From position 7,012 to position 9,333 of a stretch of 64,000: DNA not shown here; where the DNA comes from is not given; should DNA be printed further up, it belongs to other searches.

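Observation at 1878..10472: Five-gene translationally coupled operon: MaoC double-hotdog hydratase - fused CoA-transferase - AMP-ligase - HyuA - HyuB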

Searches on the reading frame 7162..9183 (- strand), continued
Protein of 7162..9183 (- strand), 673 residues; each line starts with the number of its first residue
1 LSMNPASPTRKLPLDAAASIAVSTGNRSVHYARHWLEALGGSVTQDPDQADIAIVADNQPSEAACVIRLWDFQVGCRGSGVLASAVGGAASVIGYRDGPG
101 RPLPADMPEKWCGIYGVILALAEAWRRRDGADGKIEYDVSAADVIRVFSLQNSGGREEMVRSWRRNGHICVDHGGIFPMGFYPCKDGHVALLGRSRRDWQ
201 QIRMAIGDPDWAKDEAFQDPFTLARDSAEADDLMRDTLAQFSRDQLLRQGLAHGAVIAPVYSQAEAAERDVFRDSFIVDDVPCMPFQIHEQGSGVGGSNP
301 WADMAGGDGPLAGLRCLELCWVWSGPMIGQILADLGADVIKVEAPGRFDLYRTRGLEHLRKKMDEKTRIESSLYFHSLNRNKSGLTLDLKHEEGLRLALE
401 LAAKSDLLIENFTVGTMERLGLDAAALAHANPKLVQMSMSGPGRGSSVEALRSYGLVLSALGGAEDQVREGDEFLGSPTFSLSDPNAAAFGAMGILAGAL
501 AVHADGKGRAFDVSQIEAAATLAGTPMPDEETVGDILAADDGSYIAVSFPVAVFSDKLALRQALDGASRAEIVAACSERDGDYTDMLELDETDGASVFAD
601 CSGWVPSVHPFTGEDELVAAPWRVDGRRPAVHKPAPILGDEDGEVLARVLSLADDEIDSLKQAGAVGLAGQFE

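Call 29: search_protein_families(library=ncbifam, proteins=[L078:7791-8840:+, L079:7746-8825:+, L003:7763-8848:+, L078:5940-7043:+, L078:7104-7631:+, L079:13611-15044:+, L079:6875-7672:+], max_evalue=0.00001)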
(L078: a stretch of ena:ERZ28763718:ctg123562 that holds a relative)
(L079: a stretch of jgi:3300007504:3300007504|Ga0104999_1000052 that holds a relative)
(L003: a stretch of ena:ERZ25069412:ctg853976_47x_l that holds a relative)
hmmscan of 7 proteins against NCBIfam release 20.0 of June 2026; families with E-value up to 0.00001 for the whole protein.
L078:7791-8840:+ (349 aa): 31 families (the best 25 are shown)
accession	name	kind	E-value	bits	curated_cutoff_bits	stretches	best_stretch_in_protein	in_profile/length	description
TIGR03619.1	F420_Rv2161c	subfamily_domain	1.7e-41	142.5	166.9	1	34-234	7-217/247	TIGR03619 family F420-dependent LLM class oxidoreductase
TIGR04027.1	LLM_KPN_01858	hypoth_equivalog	2.2e-36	125.5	412.9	1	25-151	20-146/326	putative FMN-dependent luciferase-like monooxygenase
TIGR04020.1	seco_metab_LLM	subfamily_domain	3.5e-34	118.4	244.45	1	34-318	28-316/341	MupA/Atu3671 family FMN-dependent luciferase-like monooxygenase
TIGR03571.1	lucif_BA3436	subfamily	5.6e-34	117.8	303.9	1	27-226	33-233/304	TIGR03571 family LLM class oxidoreductase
TIGR03560.1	F420_Rv1855c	subfamily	4.1e-29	102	231.4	1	21-219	9-212/227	TIGR03560 family F420-dependent LLM class oxidoreductase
TIGR03858.1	LLM_2I7G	subfamily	2.5e-28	99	462.25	1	11-348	11-337/337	Atu2307/SP_0267 family LLM class monooxygenase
NF052254.1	luciferase_Alph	exception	1.3e-27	97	600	1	1-221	1-213/354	luciferase subunit alpha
TIGR03558.1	oxido_grp_1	subfamily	3e-27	95.7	166.95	1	32-340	27-323/325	MsnO8 family LLM class oxidoreductase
TIGR03621.1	F420_MSMEG_2516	subfamily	1.1e-25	90.4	213.15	1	25-193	14-169/295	TIGR03621 family F420-dependent LLM class oxidoreductase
NF002619.0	PRK02271.1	equivalog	5.5e-24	85.1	276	1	16-212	6-191/329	5,10-methylenetetrahydromethanopterin reductase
TIGR03559.1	F420_Rv3520c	subfamily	2e-23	82.9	335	1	25-254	13-237/325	LLM class F420-dependent oxidoreductase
TIGR03555.1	F420_mer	equivalog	3.6e-23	82.5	348.7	1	19-196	7-172/325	5,10-methylenetetrahydromethanopterin reductase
NF052255.1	luciferase_Beta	exception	8.1e-22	77.7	500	1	1-222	1-217/325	luciferase subunit beta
TIGR04036.1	LLM_CE1758_fam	subfamily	2e-17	63.1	479.1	1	3-194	3-191/355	CE1758 family FMN-dependent luciferase-like monooxygenase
TIGR04021.1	LLM_DMSO2_sfnG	equivalog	3.1e-17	63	382.95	1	34-348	37-346/350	dimethylsulfone monooxygenase SfnG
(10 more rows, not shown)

L079:7746-8825:+ (359 aa): 30 families (the best 25 are shown)
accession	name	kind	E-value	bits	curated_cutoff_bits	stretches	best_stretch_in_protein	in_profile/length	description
TIGR03619.1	F420_Rv2161c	subfamily_domain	5.5e-40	137.5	166.9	1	34-233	7-216/247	TIGR03619 family F420-dependent LLM class oxidoreductase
TIGR04027.1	LLM_KPN_01858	hypoth_equivalog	1.1e-35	123.2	412.9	1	26-152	21-147/326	putative FMN-dependent luciferase-like monooxygenase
TIGR03571.1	lucif_BA3436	subfamily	3.1e-34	118.6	303.9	1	26-226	32-233/304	TIGR03571 family LLM class oxidoreductase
TIGR04020.1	seco_metab_LLM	subfamily_domain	4.4e-34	118.1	244.45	1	34-320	28-317/341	MupA/Atu3671 family FMN-dependent luciferase-like monooxygenase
TIGR03858.1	LLM_2I7G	subfamily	2.3e-28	99.1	462.25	1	9-349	9-337/337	Atu2307/SP_0267 family LLM class monooxygenase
NF052254.1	luciferase_Alph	exception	3.2e-28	99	600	1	2-207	2-199/354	luciferase subunit alpha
TIGR03560.1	F420_Rv1855c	subfamily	1.6e-25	90.2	231.4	1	23-192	11-186/227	TIGR03560 family F420-dependent LLM class oxidoreductase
TIGR03558.1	oxido_grp_1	subfamily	3.7e-24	85.5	166.95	1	32-341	27-323/325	MsnO8 family LLM class oxidoreductase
TIGR03621.1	F420_MSMEG_2516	subfamily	3.4e-23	82.2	213.15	1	25-194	14-170/295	TIGR03621 family F420-dependent LLM class oxidoreductase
NF002619.0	PRK02271.1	equivalog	7.6e-23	81.3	276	1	18-204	8-182/329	5,10-methylenetetrahydromethanopterin reductase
TIGR03555.1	F420_mer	equivalog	1.3e-21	77.3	348.7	1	25-197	12-173/325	5,10-methylenetetrahydromethanopterin reductase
NF052255.1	luciferase_Beta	exception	1.4e-21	76.9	500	1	1-201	1-196/325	luciferase subunit beta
TIGR04036.1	LLM_CE1758_fam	subfamily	2.3e-19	69.5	479.1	1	11-350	13-333/355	CE1758 family FMN-dependent luciferase-like monooxygenase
TIGR04021.1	LLM_DMSO2_sfnG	equivalog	1.3e-18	67.5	382.95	1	33-350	36-347/350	dimethylsulfone monooxygenase SfnG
TIGR03559.1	F420_Rv3520c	subfamily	1.8e-18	66.7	335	1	25-158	13-140/325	LLM class F420-dependent oxidoreductase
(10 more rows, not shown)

L003:7763-8848:+ (361 aa): 30 families (the best 25 are shown)
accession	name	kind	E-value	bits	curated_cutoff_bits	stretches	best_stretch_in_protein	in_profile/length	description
TIGR03619.1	F420_Rv2161c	subfamily_domain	2.3e-40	138.7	166.9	1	34-260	7-242/247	TIGR03619 family F420-dependent LLM class oxidoreductase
TIGR04027.1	LLM_KPN_01858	hypoth_equivalog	6.8e-37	127.1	412.9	1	27-322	22-301/326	putative FMN-dependent luciferase-like monooxygenase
TIGR04020.1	seco_metab_LLM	subfamily_domain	5e-35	121.2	244.45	1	34-317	28-315/341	MupA/Atu3671 family FMN-dependent luciferase-like monooxygenase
TIGR03571.1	lucif_BA3436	subfamily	6.4e-33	114.3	303.9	1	25-221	31-227/304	TIGR03571 family LLM class oxidoreductase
NF052254.1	luciferase_Alph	exception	2.7e-27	95.9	600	1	1-215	1-207/354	luciferase subunit alpha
TIGR03560.1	F420_Rv1855c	subfamily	5.2e-26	91.8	231.4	1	22-194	10-188/227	TIGR03560 family F420-dependent LLM class oxidoreductase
TIGR03858.1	LLM_2I7G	subfamily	9.8e-26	90.5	462.25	1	14-347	15-336/337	Atu2307/SP_0267 family LLM class monooxygenase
TIGR03558.1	oxido_grp_1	subfamily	2.2e-24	86.2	166.95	1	26-340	21-323/325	MsnO8 family LLM class oxidoreductase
TIGR03621.1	F420_MSMEG_2516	subfamily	5.1e-23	81.6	213.15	1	28-194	17-170/295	TIGR03621 family F420-dependent LLM class oxidoreductase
TIGR03557.1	F420_G6P_family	subfamily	9.8e-23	80.8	210.4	1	29-347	17-314/316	TIGR03557 family F420-dependent LLM class oxidoreductase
NF002619.0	PRK02271.1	equivalog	8.2e-21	74.6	276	1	28-203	17-181/329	5,10-methylenetetrahydromethanopterin reductase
TIGR03555.1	F420_mer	equivalog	9.4e-20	71.2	348.7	1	31-196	18-172/325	5,10-methylenetetrahydromethanopterin reductase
NF052255.1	luciferase_Beta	exception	1.5e-19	70.2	500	1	28-215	27-210/325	luciferase subunit beta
TIGR03559.1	F420_Rv3520c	subfamily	1.8e-19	70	335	1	25-160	13-142/325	LLM class F420-dependent oxidoreductase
TIGR03564.1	F420_MSMEG_4879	subfamily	2.2e-19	70.1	234.25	1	29-220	3-182/265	TIGR03564 family F420-dependent LLM class oxidoreductase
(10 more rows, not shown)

L078:5940-7043:+ (367 aa): 7 families
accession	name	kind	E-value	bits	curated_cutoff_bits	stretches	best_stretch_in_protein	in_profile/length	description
NF005085.0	PRK06520.1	subfamily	8.9e-135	449.5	313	1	4-366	3-368/368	5-methyltetrahydropteroyltriglutamate--homocysteine S-methyltransferase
NF004875.0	PRK06233.1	equivalog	1.1e-90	304.1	576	1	5-366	6-372/373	vitamin B12 independent methionine synthase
NF003317.0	PRK04326.1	equivalog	5.1e-24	85.1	406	1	10-339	10-302/340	methionine synthase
NF006589.0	PRK09121.1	equivalog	2.3e-12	46.6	392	1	12-340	8-317/342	methionine synthase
NF003556.0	PRK05222.1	equivalog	6.3e-10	38.6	541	1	7-191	418-595/750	5-methyltetrahydropteroyltriglutamate--homocysteine S-methyltransferase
TIGR01371.1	met_syn_B12ind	equivalog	2.2e-09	36.9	929.95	1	7-340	424-732/754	5-methyltetrahydropteroyltriglutamate--homocysteine S-methyltransferase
NF002119.0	PRK00957.1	equivalog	3.3e-07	29.8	258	0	257-362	203-301/306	methionine synthase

L078:7104-7631:+ (175 aa): 2 families
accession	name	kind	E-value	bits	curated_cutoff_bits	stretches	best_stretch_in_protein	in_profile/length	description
NF053654.1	GroundWater_YciW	equivalog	1.4e-11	44.5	310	1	42-151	57-165/179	YciW-related (seleno)protein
TIGR04169.1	perox_w_seleSAM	hypoth_equivalog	8.8e-06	25.8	120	0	13-84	8-78/109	arsenosugar biosynthesis-associated peroxidase-like protein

L079:13611-15044:+ (477 aa): 0 families

L079:6875-7672:+ (265 aa): 72 families (the best 25 are shown)
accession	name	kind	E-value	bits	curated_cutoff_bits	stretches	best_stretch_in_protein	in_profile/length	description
NF046063.1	oxepin_alt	equivalog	6.4e-74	248.6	300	1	6-260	4-253/254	oxepin-CoA hydrolase, alternative type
NF004635.0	PRK05981.1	equivalog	1.1e-71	241.4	351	1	4-265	6-266/266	enoyl-CoA hydratase/isomerase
NF005700.0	PRK07511.1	subfamily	1.4e-69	234.6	274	1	4-263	5-259/260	enoyl-CoA hydratase family protein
TIGR02280.1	PaaB1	equivalog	1.7e-64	217.8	345.15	1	5-265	2-256/256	2-(1,2-epoxy-1,2-dihydrophenyl)acetyl-CoA isomerase PaaG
NF006107.0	PRK08258.1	equivalog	2.9e-63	213.7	330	1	4-265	19-277/277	enoyl-CoA hydratase family protein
NF051848.1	EnCoAHydtEchA19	equivalog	6.9e-60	202.8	400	1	4-265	2-258/258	enoyl-CoA hydratase EchA19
NF006699.0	PRK09245.1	subfamily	1.7e-58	198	354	1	4-265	5-266/266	crotonase/enoyl-CoA hydratase family protein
NF006007.0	PRK08138.1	subfamily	5.8e-57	193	355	1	8-265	14-261/261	enoyl-CoA hydratase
NF004634.0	PRK05980.1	equivalog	7.8e-56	189.3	375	1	4-264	5-262/263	crotonase/enoyl-CoA hydratase family protein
NF006008.0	PRK08139.1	equivalog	7.1e-55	186.4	313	1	4-264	13-265/266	enoyl-CoA hydratase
NF005802.0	PRK07657.1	equivalog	1.6e-54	185.1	363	1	8-264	10-259/260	enoyl-CoA hydratase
NF005803.0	PRK07658.1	equivalog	2.3e-53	181.2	313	1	3-265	3-257/257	enoyl-CoA hydratase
NF004781.0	PRK06127.1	subfamily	1.4e-52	179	291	1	3-265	12-269/269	enoyl-CoA hydratase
NF004794.0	PRK06142.1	equivalog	8.4e-52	176.5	308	1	4-264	8-272/273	crotonase/enoyl-CoA hydratase family protein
NF004725.0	PRK06072.1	equivalog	1e-51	176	293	1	5-265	3-248/248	enoyl-CoA hydratase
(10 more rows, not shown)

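Call 43: search_protein_families(library=pfam, proteins=[L001:6472-7173:-, L013:2188-2955:-, L018:13645-14571:+, L014:20478-21284:+, L021:256-2178:-, L063:13287-14183:+, L063:16146-17684:+, L063:7215-8375:+, L006:5348-7681:+, L063:3274-4398:-], max_evalue=0.00001)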
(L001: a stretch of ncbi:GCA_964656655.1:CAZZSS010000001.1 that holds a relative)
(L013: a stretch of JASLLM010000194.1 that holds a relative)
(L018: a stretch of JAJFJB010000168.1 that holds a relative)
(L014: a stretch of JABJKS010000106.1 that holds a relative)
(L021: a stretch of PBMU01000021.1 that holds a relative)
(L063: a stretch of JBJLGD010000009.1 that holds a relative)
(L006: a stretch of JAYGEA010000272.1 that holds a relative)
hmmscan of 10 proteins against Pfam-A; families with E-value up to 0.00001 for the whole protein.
L001:6472-7173:- (233 aa): 3 families
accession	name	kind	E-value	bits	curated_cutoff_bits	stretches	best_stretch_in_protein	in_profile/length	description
PF13561.12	adh_short_C2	-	1.7e-39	136.3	27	1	4-228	25-234/236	Enoyl-(Acyl carrier protein) reductase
PF00106.31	adh_short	-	4.5e-34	118.1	26.6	1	2-163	28-187/195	short chain dehydrogenase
PF08659.16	KR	-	1.9e-07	31.7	22.6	1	2-96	29-124/180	KR domain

L013:2188-2955:- (255 aa): 2 families
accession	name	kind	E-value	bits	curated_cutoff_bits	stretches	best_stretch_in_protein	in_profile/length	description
PF01614.24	IclR_C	-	1.6e-13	51.1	24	1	93-253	10-172/174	Bacterial transcriptional regulator IclR C-terminal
PF09339.16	HTH_IclR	-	1.4e-09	38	22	1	17-67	1-51/52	IclR helix-turn-helix domain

L018:13645-14571:+ (308 aa): 1 family
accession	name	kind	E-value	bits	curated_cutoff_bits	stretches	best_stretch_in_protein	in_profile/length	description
PF08450.18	SGL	-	8.4e-47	160.3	26.3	1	14-285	1-244/246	SMP-30/Gluconolactonase/LRE-like region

L014:20478-21284:+ (268 aa): 2 families
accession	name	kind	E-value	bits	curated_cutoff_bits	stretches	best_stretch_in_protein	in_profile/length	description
PF00378.25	ECH_1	-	6.9e-44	150.5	27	1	20-267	8-249/251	Enoyl-CoA hydratase/isomerase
PF16113.10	ECH_2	-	5.3e-35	121.9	27.2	1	20-206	3-186/335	Enoyl-CoA hydratase/isomerase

L021:256-2178:- (640 aa): 6 families
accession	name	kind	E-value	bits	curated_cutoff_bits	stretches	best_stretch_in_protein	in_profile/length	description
PF00743.25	FMO-like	-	6e-10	38.6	22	1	127-322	5-215/532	Flavin-binding monooxygenase-like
PF13738.12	Pyr_redox_3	-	3e-08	33.7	30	1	127-341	1-220/305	Pyridine nucleotide-disulphide oxidoreductase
PF01266.30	DAO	-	8.5e-08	32.5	27.9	0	126-164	2-40/353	FAD dependent oxidoreductase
PF13450.12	NAD_binding_8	-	1e-07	32.6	21.9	1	128-178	1-50/68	NAD(P)-binding Rossmann-like domain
PF07992.20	Pyr_redox_2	-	2.3e-07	30.9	26.1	1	126-330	3-182/291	Pyridine nucleotide-disulphide oxidoreductase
PF13434.12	Lys_Orn_oxgnase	-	4.3e-06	26.5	21.3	0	178-357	69-256/339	L-lysine 6-monooxygenase/L-ornithine 5-monooxygenase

L063:13287-14183:+ (298 aa): 1 family
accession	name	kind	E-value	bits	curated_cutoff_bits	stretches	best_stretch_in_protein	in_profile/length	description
PF08450.18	SGL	-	2.1e-77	260.5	26.3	1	23-264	1-246/246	SMP-30/Gluconolactonase/LRE-like region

L063:16146-17684:+ (512 aa): 2 families
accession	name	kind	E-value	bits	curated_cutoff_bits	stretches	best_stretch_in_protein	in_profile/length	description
PF00501.34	AMP-binding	-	5.7e-58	197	29.9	1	9-355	2-375/384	AMP-binding enzyme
PF13193.12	AMP-binding_C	-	7.3e-18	65.7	24.5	1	414-490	1-76/76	AMP-binding enzyme C-terminal domain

L063:7215-8375:+ (386 aa): 1 family
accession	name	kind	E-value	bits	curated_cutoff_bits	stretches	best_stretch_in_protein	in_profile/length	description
PF22691.2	Thiolase_C_1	-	6.2e-48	162.6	28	1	248-383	14-143/144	Thiolase C-terminal domain-like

L006:5348-7681:+ (777 aa): 3 families
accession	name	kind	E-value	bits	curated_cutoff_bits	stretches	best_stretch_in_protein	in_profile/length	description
PF20256.3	MoCoBD_2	-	1e-73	248.8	27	1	424-712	2-283/283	Molybdopterin cofactor-binding domain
PF02738.23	MoCoBD_1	-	3.8e-66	223.1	27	1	149-396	2-244/244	Molybdopterin cofactor-binding domain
PF01315.27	Ald_Xan_dh_C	-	6.6e-28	97.7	31.3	1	18-132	2-110/110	Aldehyde oxidase and xanthine dehydrogenase, a/b hammerhead domain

L063:3274-4398:- (374 aa): 1 family
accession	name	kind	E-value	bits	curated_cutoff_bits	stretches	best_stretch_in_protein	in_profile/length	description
PF03480.18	DctP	-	7.6e-21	75.1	23.4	1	44-301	13-270/286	Bacterial extracellular solute-binding protein, family 7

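Call 48: predict_structure(alignment_id=A3)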
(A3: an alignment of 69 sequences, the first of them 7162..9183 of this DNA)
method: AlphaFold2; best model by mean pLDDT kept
length: 673 residues; sequences in the alignment: 69
mean_pLDDT: 93.2   pTM: 0.95
mean pLDDT of the five models: 93.2, 92.7, 91.1, 90.8, 88.7
residues with pLDDT >= 90: 562; 70-90: 91; 50-70: 15; < 50: 5
segments of 3 or more residues with pLDDT < 50: none
pLDDT, mean of each block of 10 residues (from residue 1): 72 89 96 97 89 97 97 97 97 93 96 98 93 94 97 88 91 89 98 93 97 95 94 98 98 96 96 94 96 63 63 96 92 97 89 89 94 95 96 97 97 89 94 93 87 88 95 92 92 97 93 95 95 97 97 97 98 98 97 94 95 95 96 96 97 98 93 80
secondary structure, 60 per line:
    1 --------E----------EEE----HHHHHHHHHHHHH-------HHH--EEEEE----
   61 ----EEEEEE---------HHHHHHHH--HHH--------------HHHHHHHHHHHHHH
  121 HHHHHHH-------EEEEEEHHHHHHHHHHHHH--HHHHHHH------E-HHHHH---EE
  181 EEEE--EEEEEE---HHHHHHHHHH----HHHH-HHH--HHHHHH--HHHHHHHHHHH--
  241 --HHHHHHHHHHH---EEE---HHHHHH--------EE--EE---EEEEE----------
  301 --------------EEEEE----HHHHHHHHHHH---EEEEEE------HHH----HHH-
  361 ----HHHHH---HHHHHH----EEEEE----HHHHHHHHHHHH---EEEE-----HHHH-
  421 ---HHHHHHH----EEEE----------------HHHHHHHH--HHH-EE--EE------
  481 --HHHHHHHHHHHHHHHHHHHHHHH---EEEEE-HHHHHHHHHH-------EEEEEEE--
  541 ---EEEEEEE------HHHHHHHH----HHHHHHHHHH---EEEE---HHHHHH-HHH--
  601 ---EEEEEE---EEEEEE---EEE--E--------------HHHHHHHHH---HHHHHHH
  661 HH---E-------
elements in order: E20-22 H27-39 E52-56 E65-70 H80-87 H107-127 E135-140 H141-153 H156-162 H171-175 E179-184 E187-192 H196-205 H210-213 H220-225 H228-238 H243-253 E257-259 H263-268 E286-290 E315-319 H324-334 E338-343 H365-369 H373-378 E383-387 H392-403 E407-410 H416-419 H424-430 E435-438 H455-462 H483-505 E509-513 H515-524 E532-538 E544-550 H557-564 H569-578 E582-585 H589-594 E604-609 E613-618 E622-624 H642-650 H654-662
